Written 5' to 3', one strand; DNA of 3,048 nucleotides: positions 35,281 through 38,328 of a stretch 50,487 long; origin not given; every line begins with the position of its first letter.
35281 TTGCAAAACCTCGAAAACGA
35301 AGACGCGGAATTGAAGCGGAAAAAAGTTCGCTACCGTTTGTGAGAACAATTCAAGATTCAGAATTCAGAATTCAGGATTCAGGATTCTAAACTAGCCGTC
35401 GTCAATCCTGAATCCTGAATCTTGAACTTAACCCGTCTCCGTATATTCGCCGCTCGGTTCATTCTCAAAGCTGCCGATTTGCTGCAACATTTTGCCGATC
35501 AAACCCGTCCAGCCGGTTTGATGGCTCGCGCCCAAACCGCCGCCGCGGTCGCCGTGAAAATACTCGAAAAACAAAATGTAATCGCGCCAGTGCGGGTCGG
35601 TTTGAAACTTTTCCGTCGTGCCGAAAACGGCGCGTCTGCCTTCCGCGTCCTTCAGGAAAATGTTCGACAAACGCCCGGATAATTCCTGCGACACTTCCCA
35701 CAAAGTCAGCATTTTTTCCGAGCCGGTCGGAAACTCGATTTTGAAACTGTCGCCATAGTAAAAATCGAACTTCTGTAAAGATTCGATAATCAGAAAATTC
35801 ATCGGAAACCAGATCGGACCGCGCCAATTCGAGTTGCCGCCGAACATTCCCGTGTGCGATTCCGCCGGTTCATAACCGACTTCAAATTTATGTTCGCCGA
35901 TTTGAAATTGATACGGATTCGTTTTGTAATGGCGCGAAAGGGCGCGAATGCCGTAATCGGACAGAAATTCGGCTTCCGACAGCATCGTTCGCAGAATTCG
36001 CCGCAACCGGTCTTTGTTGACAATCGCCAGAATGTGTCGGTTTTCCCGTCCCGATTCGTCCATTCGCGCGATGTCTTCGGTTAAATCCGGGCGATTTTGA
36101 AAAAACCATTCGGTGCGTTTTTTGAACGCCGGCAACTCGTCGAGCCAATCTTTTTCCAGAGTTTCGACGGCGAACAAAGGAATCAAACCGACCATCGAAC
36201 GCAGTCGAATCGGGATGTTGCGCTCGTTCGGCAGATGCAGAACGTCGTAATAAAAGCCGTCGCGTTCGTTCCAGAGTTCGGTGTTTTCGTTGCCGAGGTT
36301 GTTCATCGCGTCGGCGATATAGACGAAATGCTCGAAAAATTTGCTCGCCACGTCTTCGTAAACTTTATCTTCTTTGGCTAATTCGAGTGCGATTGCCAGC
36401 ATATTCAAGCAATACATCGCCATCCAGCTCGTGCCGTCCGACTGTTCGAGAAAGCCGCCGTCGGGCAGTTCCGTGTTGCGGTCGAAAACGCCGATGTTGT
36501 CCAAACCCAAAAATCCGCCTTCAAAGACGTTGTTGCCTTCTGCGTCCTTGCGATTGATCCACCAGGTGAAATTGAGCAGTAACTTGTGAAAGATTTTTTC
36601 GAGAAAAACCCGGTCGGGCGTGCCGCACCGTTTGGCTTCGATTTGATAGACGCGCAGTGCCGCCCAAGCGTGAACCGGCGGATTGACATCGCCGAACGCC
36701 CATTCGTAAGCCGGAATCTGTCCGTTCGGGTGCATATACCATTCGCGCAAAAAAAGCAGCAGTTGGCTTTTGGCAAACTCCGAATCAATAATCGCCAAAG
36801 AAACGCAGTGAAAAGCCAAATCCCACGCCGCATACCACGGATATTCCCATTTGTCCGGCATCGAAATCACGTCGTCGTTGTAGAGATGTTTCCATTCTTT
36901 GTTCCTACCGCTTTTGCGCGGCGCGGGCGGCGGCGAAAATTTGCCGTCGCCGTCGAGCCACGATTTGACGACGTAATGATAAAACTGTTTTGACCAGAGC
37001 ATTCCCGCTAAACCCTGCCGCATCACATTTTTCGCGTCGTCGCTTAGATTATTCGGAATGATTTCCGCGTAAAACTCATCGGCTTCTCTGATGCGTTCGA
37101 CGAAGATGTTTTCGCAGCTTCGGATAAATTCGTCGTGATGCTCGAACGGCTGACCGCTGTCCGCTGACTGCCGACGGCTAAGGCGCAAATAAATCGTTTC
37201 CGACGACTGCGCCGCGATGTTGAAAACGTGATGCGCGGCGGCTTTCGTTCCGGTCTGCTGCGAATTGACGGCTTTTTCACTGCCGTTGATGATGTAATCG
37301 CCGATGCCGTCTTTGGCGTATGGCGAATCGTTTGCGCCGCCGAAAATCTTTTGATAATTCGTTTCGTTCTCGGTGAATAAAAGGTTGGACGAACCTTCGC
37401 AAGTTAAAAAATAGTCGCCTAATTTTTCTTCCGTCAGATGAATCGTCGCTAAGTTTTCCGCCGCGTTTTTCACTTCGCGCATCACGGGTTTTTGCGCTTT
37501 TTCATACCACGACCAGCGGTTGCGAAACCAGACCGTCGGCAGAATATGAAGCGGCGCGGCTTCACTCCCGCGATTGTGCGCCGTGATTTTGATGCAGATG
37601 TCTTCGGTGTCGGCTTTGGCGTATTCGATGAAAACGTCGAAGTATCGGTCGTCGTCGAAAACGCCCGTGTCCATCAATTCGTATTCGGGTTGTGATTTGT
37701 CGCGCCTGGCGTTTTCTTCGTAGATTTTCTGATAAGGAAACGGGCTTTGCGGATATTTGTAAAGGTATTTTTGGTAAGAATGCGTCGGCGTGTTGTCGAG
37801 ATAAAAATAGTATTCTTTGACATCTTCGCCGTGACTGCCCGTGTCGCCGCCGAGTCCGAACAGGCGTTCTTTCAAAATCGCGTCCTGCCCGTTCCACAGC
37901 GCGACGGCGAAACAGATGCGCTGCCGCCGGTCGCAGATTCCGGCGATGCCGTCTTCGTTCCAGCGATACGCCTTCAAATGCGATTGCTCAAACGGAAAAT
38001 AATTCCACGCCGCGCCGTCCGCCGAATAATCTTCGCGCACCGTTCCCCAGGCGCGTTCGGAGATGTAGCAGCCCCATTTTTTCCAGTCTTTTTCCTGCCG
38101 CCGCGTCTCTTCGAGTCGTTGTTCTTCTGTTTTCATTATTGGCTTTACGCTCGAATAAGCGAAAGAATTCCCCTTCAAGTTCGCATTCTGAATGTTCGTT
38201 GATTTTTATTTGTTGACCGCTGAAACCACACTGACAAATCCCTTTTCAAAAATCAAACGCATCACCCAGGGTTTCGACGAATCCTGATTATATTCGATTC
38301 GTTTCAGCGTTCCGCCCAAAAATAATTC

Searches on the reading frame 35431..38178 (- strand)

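Call 29: search_protein_families(library=pfam, proteins=[window:35431-38178:-], max_evalue=0.00001)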
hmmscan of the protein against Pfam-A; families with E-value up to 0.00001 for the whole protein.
window:35431-38178:- (916 aa): 1 family
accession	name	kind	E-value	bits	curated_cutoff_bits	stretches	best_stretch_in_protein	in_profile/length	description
PF22422.2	MGH1-like_GH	-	3.8e-20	73.2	27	1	446-552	1-113/356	Mannosylglycerate hydrolase MGH1-like glycoside hydrolase domain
